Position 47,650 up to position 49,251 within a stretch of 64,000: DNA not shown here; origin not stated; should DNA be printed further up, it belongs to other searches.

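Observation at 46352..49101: LuxC/LuxE-like fatty-acyl reductase pair without luxD or luxAB in an archaeon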

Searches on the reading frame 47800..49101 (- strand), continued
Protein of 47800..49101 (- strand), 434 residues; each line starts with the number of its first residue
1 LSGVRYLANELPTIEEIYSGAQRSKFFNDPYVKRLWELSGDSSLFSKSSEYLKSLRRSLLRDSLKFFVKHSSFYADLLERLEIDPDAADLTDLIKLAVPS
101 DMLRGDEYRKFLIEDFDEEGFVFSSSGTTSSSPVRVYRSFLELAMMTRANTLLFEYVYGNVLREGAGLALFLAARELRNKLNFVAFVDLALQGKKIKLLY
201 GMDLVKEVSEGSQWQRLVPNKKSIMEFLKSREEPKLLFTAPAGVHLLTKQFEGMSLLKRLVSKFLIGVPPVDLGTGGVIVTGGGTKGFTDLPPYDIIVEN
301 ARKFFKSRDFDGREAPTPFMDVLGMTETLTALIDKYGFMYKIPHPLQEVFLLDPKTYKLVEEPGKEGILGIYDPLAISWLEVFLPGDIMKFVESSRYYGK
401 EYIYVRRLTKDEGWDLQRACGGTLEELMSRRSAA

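Call 29: find_encoding_contigs(protein=P0031, flank=8000, max_places=2)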
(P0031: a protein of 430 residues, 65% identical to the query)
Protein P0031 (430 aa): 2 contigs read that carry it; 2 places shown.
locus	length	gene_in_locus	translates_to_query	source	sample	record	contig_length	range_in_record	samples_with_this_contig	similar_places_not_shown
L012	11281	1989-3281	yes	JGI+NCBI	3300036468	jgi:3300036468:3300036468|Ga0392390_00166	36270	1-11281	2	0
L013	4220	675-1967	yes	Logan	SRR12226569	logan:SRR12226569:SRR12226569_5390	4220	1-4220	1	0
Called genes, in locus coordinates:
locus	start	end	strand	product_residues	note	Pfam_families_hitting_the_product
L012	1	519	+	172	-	?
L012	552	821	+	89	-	PF23297:ACP_SdgA_C (weak), PF14573:PP-binding_2 (weak), PF00550:PP-binding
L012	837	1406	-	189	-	-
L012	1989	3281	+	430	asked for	-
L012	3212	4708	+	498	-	PF05893:LuxC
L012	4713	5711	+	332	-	PF01073:3Beta_HSD, PF01370:Epimerase, PF02719:Polysacc_synt_2, PF04321:RmlD_sub_bind, PF05368:NmrA, PF13460:NAD_binding_10, PF16363:GDP_Man_Dehyd, PF07993:NAD_binding_4, +1 more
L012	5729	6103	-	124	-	PF01648:ACPS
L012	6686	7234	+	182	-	PF05942:PaREP1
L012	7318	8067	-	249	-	PF01909:NTP_transf_2, PF18765:Polbeta (weak), PF05168:HEPN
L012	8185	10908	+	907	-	PF02837:Glyco_hydro_2_N, PF22666:Glyco_hydro_2_N2, PF00703:Glyco_hydro_2 (weak), PF02836:Glyco_hydro_2_C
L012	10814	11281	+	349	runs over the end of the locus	PF01380:SIS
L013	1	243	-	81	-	?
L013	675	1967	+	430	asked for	-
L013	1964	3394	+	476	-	PF05893:LuxC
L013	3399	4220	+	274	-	?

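Call 34: predict_structure(alignment_id=A1)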
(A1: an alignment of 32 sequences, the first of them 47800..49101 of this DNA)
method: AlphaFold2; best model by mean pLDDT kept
length: 434 residues; sequences in the alignment: 32
mean_pLDDT: 85.5   pTM: 0.87
mean pLDDT of the five models: 85.5, 84.9, 83.8, 83.5, 81.1
residues with pLDDT >= 90: 251; 70-90: 121; 50-70: 42; < 50: 20
segments of 3 or more residues with pLDDT < 50: 1-6, 421-434
pLDDT, mean of each block of 10 residues (from residue 1): 50 94 94 97 98 98 97 94 96 87 81 84 69 84 94 96 96 88 88 96 72 71 92 94 83 81 73 95 64 88 94 95 70 92 96 89 95 93 88 97 86 66 40 36
secondary structure, 60 per line:
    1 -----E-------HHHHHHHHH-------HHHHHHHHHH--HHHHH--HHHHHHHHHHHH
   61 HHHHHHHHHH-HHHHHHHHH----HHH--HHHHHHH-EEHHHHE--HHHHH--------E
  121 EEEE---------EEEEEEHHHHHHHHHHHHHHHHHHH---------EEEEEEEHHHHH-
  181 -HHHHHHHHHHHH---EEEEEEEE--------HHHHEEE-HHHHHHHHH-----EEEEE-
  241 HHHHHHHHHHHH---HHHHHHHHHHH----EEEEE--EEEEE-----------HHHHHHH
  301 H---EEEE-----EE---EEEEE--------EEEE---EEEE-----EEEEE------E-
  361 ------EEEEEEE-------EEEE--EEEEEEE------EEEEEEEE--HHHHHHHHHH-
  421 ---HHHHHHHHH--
elements in order: H14-22 H30-39 H42-46 H49-70 H72-80 H90-96 H100-103 H107-111 E120-124 E134-139 H140-158 E168-174 H175-179 H182-193 E197-204 H213-216 E217-219 H221-229 E235-239 H241-252 H256-266 E271-275 E278-282 H294-301 E305-308 E319-323 E332-335 E339-342 E348-352 E367-373 E381-384 E387-393 E400-407 H410-419 H424-432

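Call 37: fold_search(model_id=the predicted structure, library=pdb)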
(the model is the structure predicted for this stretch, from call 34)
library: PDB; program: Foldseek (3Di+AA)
matches with E <= 10: 670; with E <= 0.001: 306
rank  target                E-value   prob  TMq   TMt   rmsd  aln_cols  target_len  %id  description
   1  2y27_A                1.5e-12  1.00  0.58  0.59   4.4       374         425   13  crystal structure of PaaK1 in complex with ATP from Burkholderia cenocepacia (released 2011-05-04)
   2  2y27_B                2.4e-12  1.00  0.60  0.60   4.0       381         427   13  crystal structure of PaaK1 in complex with ATP from Burkholderia cenocepacia (released 2011-05-04)
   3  4r1l_A                5.8e-12  1.00  0.59  0.60   5.4       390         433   16  Crystal structure of a Putative Acyl-CoA ligase (BT_0428) from Bacteroides thetaiotaomicron VPI-5482 at 2.42 A resolut (released 2014-08-27)
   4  4r1m_C                7.8e-12  1.00  0.60  0.60   5.3       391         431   16  Crystal structure of a Putative Acyl-CoA ligase (BT_0428) from Bacteroides thetaiotaomicron VPI-5482 at 2.48 A resolut (released 2014-08-27)
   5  4r1m_A                1.1e-11  1.00  0.61  0.61   4.3       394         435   15  Crystal structure of a Putative Acyl-CoA ligase (BT_0428) from Bacteroides thetaiotaomicron VPI-5482 at 2.48 A resolut (released 2014-08-27)
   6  4r1l_B                1.2e-11  1.00  0.58  0.59   4.9       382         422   15  Crystal structure of a Putative Acyl-CoA ligase (BT_0428) from Bacteroides thetaiotaomicron VPI-5482 at 2.42 A resolut (released 2014-08-27)
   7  4r1m_D                1.3e-11  1.00  0.59  0.60   4.0       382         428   15  Crystal structure of a Putative Acyl-CoA ligase (BT_0428) from Bacteroides thetaiotaomicron VPI-5482 at 2.48 A resolut (released 2014-08-27)
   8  4rvo_B                1.3e-11  1.00  0.57  0.57   5.5       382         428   15  Crystal structure of a Putative Acyl-CoA ligase (BT_0428) from Bacteroides thetaiotaomicron VPI-5482 at 2.41 A resolut (released 2014-12-31)
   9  4r1m_B                1.8e-11  1.00  0.57  0.58   4.5       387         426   15  Crystal structure of a Putative Acyl-CoA ligase (BT_0428) from Bacteroides thetaiotaomicron VPI-5482 at 2.48 A resolut (released 2014-08-27)
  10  4r1l_C                2.3e-11  1.00  0.58  0.58   5.6       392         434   16  Crystal structure of a Putative Acyl-CoA ligase (BT_0428) from Bacteroides thetaiotaomicron VPI-5482 at 2.42 A resolut (released 2014-08-27)
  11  4rvo_D                2.3e-11  1.00  0.56  0.57   5.4       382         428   15  Crystal structure of a Putative Acyl-CoA ligase (BT_0428) from Bacteroides thetaiotaomicron VPI-5482 at 2.41 A resolut (released 2014-12-31)
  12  2y4n_B                2.7e-11  1.00  0.57  0.58   4.1       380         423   12  PaaK1 in complex with phenylacetyl adenylate (released 2011-03-01)
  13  4rvn_D                2.8e-11  1.00  0.57  0.58   4.3       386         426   14  Crystal structure of a Putative Acyl-CoA ligase (BT_0428) from Bacteroides thetaiotaomicron VPI-5482 at 2.20 A resolut (released 2015-01-21)
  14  2y4o_A                3.2e-11  1.00  0.56  0.56   5.3       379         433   12  Crystal Structure of PaaK2 in complex with phenylacetyl adenylate (released 2011-03-09)
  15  4rvn_B                4.3e-11  1.00  0.60  0.61   4.0       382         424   15  Crystal structure of a Putative Acyl-CoA ligase (BT_0428) from Bacteroides thetaiotaomicron VPI-5482 at 2.20 A resolut (released 2015-01-21)
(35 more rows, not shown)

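Call 39: search_protein_families(library=pfam, alignment_id=A1, max_evalue=1)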
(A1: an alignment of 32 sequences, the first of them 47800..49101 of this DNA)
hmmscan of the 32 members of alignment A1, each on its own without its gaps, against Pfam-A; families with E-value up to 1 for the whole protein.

A. member 1, window:47800-49101:- (434 aa): 0 families

B. families by the number of members that match (of 32 scanned): 9 families
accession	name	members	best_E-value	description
PF00501.34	AMP-binding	3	0.012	AMP-binding enzyme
PF04443.18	LuxE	2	2.9e-07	Acyl-protein synthetase, LuxE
PF15878.10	Frey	2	0.14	Protein Frey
PF18196.7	Cdh1_DBD_1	1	0.0017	Chromodomain helicase DNA-binding domain 1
PF21809.3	Glyco_hydro_84_hel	1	0.071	Bacterial GH84, post-catalytic domain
PF11899.13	DUF3419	1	0.072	Protein of unknown function (DUF3419)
PF09665.15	RE_Alw26IDE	1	0.077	Type II restriction endonuclease (RE_Alw26IDE)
PF25126.1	DUF7818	1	0.08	Domain of unknown function (DUF7818)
PF21810.3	DUF6880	1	0.25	Family of unknown function (DUF6880)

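Call 40: find_related_loci(query=A1, collection=metagenome_contigs, flank=10000)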
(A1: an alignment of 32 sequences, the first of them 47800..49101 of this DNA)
Query A1 (434 aa) in metagenome_contigs; peptide patterns used: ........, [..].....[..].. (x = any residue, [..] = any of these).
314 stretches matched a pattern; 111 encode a relative of the query (tblastn E <= 1e-3); the best 80 are kept; 80 distinct loci.
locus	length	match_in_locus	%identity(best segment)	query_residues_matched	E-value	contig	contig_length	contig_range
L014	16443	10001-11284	88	7-434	0e+0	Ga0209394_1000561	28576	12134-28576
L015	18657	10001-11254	72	10-428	0e+0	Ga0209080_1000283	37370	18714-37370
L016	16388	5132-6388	70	10-429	0e+0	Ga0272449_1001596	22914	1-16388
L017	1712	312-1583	68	6-428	0e+0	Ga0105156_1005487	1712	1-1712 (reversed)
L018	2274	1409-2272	99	2-289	0e+0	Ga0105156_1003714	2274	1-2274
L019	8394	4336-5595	67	11-430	0e+0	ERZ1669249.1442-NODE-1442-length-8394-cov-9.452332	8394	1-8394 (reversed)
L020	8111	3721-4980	67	11-430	0e+0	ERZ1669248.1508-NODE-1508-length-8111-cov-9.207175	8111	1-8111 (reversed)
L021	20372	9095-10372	69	9-433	0e+0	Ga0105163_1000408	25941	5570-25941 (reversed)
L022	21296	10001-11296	65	1-430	0e+0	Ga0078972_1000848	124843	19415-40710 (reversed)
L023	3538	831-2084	66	11-428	0e+0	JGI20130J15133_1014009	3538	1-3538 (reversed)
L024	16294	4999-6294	65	1-430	4e-180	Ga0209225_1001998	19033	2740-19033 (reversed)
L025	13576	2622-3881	66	11-430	5e-180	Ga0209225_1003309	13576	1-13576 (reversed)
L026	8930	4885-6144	66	11-430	4e-180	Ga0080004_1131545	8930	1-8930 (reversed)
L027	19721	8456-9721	66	9-428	9e-180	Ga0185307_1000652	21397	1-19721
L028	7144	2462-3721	66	11-430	1e-180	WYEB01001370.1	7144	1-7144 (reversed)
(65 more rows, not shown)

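Call 65: search_protein_representatives(alignment_id=A1)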
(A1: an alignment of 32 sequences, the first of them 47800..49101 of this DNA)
Query: 32 sequences, 421 profile positions. Proteins with E-value up to 0.001 (for the whole library): 77; up to 1e-10: 45; up to 1e-30: 27. The best 77 are listed.
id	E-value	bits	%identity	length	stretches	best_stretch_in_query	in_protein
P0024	2.3e-195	665.7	-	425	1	3-417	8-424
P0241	3.1e-137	474.2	-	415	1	12-418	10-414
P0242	1.9e-101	356.3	-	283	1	135-356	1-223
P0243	2.2e-99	349.5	-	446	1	15-419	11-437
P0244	4.9e-99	348.4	-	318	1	1-280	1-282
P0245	6.0e-93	328.3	-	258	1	17-265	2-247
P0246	4.0e-87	309.1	-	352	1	68-415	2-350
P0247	1.6e-86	307.1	-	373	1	16-400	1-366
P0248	4.7e-80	285.9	-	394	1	13-410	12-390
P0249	1.2e-77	278.0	-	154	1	267-417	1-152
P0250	1.9e-75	270.7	-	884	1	16-411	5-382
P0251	8.5e-67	242.2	-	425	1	13-408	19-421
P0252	2.0e-65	237.7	-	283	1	11-256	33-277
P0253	3.8e-55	203.8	-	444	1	16-409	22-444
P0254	4.0e-54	200.4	-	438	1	14-409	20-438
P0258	9.8e-42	159.6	-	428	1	10-409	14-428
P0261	3.8e-38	147.8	-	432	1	14-395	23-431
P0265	8.1e-34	133.5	-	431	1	14-410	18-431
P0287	1.3e-08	50.5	-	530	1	19-400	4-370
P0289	3.0e-08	49.3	-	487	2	28-193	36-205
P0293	4.0e-07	45.6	-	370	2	307-400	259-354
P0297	7.2e-06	41.5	-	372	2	24-125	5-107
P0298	8.0e-06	41.3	-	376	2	21-119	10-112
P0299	1.2e-05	40.8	-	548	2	206-383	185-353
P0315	9.2e-04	34.5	-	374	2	45-165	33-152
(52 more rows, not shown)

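Call 68: list_cluster_members(proteins=[P0250, P0241, P0243, P0248, P0251, P0253, P0254, P0258, P0261, P0265])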
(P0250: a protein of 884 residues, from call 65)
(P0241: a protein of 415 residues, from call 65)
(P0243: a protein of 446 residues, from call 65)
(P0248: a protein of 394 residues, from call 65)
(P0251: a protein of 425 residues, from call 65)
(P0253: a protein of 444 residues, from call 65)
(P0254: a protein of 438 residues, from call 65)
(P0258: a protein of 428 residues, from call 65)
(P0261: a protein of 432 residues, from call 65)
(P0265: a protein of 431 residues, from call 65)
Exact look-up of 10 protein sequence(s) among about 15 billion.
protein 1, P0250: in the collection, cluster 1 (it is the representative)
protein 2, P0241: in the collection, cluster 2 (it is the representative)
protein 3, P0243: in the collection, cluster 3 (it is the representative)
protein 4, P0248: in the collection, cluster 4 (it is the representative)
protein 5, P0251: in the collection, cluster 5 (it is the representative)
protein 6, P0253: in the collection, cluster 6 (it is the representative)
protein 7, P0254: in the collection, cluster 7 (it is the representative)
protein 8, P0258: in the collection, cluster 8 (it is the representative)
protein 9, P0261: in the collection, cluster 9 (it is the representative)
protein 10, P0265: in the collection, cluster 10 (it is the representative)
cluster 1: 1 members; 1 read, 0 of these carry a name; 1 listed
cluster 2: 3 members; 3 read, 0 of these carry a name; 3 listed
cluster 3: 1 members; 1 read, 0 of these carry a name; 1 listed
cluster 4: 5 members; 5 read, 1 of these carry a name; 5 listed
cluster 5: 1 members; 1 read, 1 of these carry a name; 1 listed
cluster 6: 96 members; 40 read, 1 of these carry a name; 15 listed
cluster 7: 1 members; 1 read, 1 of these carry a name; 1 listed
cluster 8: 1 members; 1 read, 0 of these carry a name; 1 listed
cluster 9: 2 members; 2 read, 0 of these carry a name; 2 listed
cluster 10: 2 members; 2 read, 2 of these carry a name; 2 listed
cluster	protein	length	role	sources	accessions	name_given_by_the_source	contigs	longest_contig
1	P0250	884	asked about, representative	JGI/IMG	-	-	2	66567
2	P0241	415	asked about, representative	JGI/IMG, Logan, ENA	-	-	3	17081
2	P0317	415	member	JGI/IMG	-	-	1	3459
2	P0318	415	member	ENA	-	-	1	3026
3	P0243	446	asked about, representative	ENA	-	-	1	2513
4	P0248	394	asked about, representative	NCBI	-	-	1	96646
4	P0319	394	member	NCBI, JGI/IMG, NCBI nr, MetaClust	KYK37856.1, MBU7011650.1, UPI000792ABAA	MAG: hypothetical protein HXS46_13260 [Theionarchaea archaeon] | MAG: hypothetical protein AYK18_01390 [Theionarchaea archaeon DG-70] | status=active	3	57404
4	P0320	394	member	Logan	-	-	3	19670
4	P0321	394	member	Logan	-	-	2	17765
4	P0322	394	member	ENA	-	-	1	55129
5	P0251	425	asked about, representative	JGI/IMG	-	hypothetical protein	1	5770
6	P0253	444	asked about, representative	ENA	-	-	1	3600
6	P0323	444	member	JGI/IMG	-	hypothetical protein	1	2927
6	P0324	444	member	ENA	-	-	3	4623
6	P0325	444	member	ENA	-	-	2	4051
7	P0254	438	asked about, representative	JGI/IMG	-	hypothetical protein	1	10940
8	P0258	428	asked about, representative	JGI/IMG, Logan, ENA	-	-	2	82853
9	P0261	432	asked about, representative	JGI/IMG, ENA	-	-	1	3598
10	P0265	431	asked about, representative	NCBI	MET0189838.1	MAG: hypothetical protein ABW212_12620 [Pseudonocardia sediminis]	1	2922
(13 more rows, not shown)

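Call 69: search_protein_families(library=pfam, proteins=[P0250, P0293, P0297, P0298, P0315, P0287, P0265, P0253, P0289, P0299], max_evalue=0.01)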
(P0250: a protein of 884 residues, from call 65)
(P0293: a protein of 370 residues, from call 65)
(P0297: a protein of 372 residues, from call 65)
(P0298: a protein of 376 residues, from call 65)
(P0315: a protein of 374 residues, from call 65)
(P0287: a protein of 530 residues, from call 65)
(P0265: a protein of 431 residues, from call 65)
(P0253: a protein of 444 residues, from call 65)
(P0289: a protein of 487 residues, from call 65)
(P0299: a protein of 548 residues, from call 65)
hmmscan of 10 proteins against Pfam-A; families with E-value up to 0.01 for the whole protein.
P0250 (884 aa): 1 family
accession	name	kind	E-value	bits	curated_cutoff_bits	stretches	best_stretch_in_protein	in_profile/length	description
PF05893.19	LuxC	-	4.9e-20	72.2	21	1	422-754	5-333/401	Acyl-CoA reductase (LuxC)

P0293 (370 aa): 1 family
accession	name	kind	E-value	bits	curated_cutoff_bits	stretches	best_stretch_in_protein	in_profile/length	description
PF04443.18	LuxE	-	5.3e-62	210.4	24.9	1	16-365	26-389/391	Acyl-protein synthetase, LuxE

P0297 (372 aa): 1 family
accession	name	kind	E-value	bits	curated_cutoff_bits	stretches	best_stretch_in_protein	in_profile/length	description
PF04443.18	LuxE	-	2.6e-47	162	24.9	1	4-364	16-388/391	Acyl-protein synthetase, LuxE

P0298 (376 aa): 1 family
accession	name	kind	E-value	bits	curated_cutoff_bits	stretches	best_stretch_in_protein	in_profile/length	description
PF04443.18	LuxE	-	9.1e-33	114.1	24.9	1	18-372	21-389/391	Acyl-protein synthetase, LuxE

P0315 (374 aa): 1 family
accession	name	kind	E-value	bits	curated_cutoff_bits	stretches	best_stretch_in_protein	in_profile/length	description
PF04443.18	LuxE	-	4.1e-29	102.1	24.9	1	28-363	33-386/391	Acyl-protein synthetase, LuxE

P0287 (530 aa): 1 family
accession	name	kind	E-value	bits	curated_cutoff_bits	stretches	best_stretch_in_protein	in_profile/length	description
PF04443.18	LuxE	-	7.4e-42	144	24.9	1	16-382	25-390/391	Acyl-protein synthetase, LuxE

P0265 (431 aa): 0 families

P0253 (444 aa): 0 families

P0289 (487 aa): 0 families

P0299 (548 aa): 3 families
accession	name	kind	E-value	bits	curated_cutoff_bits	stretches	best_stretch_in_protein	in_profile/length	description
PF04443.18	LuxE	-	3e-40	138.7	24.9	1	19-386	23-390/391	Acyl-protein synthetase, LuxE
PF13463.12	HTH_27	-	0.0012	19.5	22.2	1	482-523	24-68/68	Winged helix DNA-binding domain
PF00501.34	AMP-binding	-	0.0047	16.2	29.9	0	265-325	310-370/384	AMP-binding enzyme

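Call 89: search_protein_families(library=pfam, proteins=[L022:1332-2477:+, L022:2477-3691:+, L022:3719-4999:+, L022:5035-5301:+, L022:5351-5914:-, L022:6884-8854:-, L022:9091-9789:-, L022:13765-14136:-, L022:14246-15262:+, L022:15420-17597:+], max_evalue=0.001)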
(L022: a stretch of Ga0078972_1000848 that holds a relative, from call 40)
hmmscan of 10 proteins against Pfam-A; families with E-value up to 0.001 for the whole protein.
L022:1332-2477:+ (382 aa): 2 families
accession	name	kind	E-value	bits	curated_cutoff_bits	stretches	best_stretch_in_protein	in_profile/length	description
PF01515.24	PTA_PTB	-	1.9e-110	369.6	24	1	50-371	2-317/319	Phosphate acetyl/butaryl transferase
PF02504.20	FA_synthesis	-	0.00012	21.8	29.1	1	153-272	84-197/324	Fatty acid synthesis protein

L022:2477-3691:+ (405 aa): 1 family
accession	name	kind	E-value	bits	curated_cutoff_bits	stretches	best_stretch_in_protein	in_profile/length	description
PF00871.23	Acetate_kinase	-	2.7e-146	487.7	22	1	2-392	1-392/392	Acetokinase family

L022:3719-4999:+ (427 aa): 2 families
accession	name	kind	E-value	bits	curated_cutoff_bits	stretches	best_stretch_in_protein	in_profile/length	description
PF13562.11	NTP_transf_4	-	6.2e-23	82.1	27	1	6-169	1-149/153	Sugar nucleotidyl transferase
PF00132.30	Hexapep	-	4.4e-05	23.4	27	0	211-244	2-35/36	Bacterial transferase hexapeptide (six repeats)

L022:5035-5301:+ (89 aa): 3 families
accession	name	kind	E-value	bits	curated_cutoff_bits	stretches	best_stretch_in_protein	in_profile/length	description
PF00550.31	PP-binding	-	6.7e-16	58.8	20.8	1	12-78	2-67/67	Phosphopantetheine attachment site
PF23297.2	ACP_SdgA_C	-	2.8e-06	27.7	27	1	7-84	9-85/95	Highly reducing polyketide synthase sdgA, C-terminal ACP domain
PF14573.12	PP-binding_2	-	1.8e-05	25.3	32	1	22-83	28-89/96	Acyl-carrier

L022:5351-5914:- (188 aa): 0 families

L022:6884-8854:- (657 aa): 1 family
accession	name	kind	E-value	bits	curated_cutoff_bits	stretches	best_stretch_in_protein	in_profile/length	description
PF00136.26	DNA_pol_B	-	2.1e-27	96.5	23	2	352-615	117-412/453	DNA polymerase family B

L022:9091-9789:- (233 aa): 0 families

L022:13765-14136:- (124 aa): 2 families
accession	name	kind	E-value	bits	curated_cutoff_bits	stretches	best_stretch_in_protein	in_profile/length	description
PF01648.25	ACPS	-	1.1e-17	64.4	25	1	4-117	1-110/111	4'-phosphopantetheinyl transferase superfamily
PF17837.6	4PPT_N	-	0.0004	20.8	27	0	102-118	51-67/68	4'-phosphopantetheinyl transferase N-terminal domain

L022:14246-15262:+ (339 aa): 1 family
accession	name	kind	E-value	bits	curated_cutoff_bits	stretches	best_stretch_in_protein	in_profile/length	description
PF05942.16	PaREP1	-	2e-17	63.6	24.4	1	221-325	2-114/115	Archaeal PaREP1/PaREP8 family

L022:15420-17597:+ (726 aa): 5 families
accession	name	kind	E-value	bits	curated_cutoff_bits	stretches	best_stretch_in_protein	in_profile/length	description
PF02836.23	Glyco_hydro_2_C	-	3.9e-35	121.9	21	1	370-588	2-222/302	Glycosyl hydrolases family 2, TIM barrel domain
PF02837.24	Glyco_hydro_2_N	-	6e-20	72.3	28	1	131-241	59-165/169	Glycosyl hydrolases family 2, sugar binding domain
PF22666.2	Glyco_hydro_2_N2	-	1.7e-12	48.1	27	1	139-210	50-120/167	Glycosyl hydrolase 2 galactose-binding domain-like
PF00703.27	Glyco_hydro_2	-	6.9e-06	27.2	23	1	318-367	68-109/109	Glycosyl hydrolases family 2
PF13364.12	BetaGal_ABD2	-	0.00033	21.8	23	1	134-209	32-108/112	Beta-galactosidase second all-beta domain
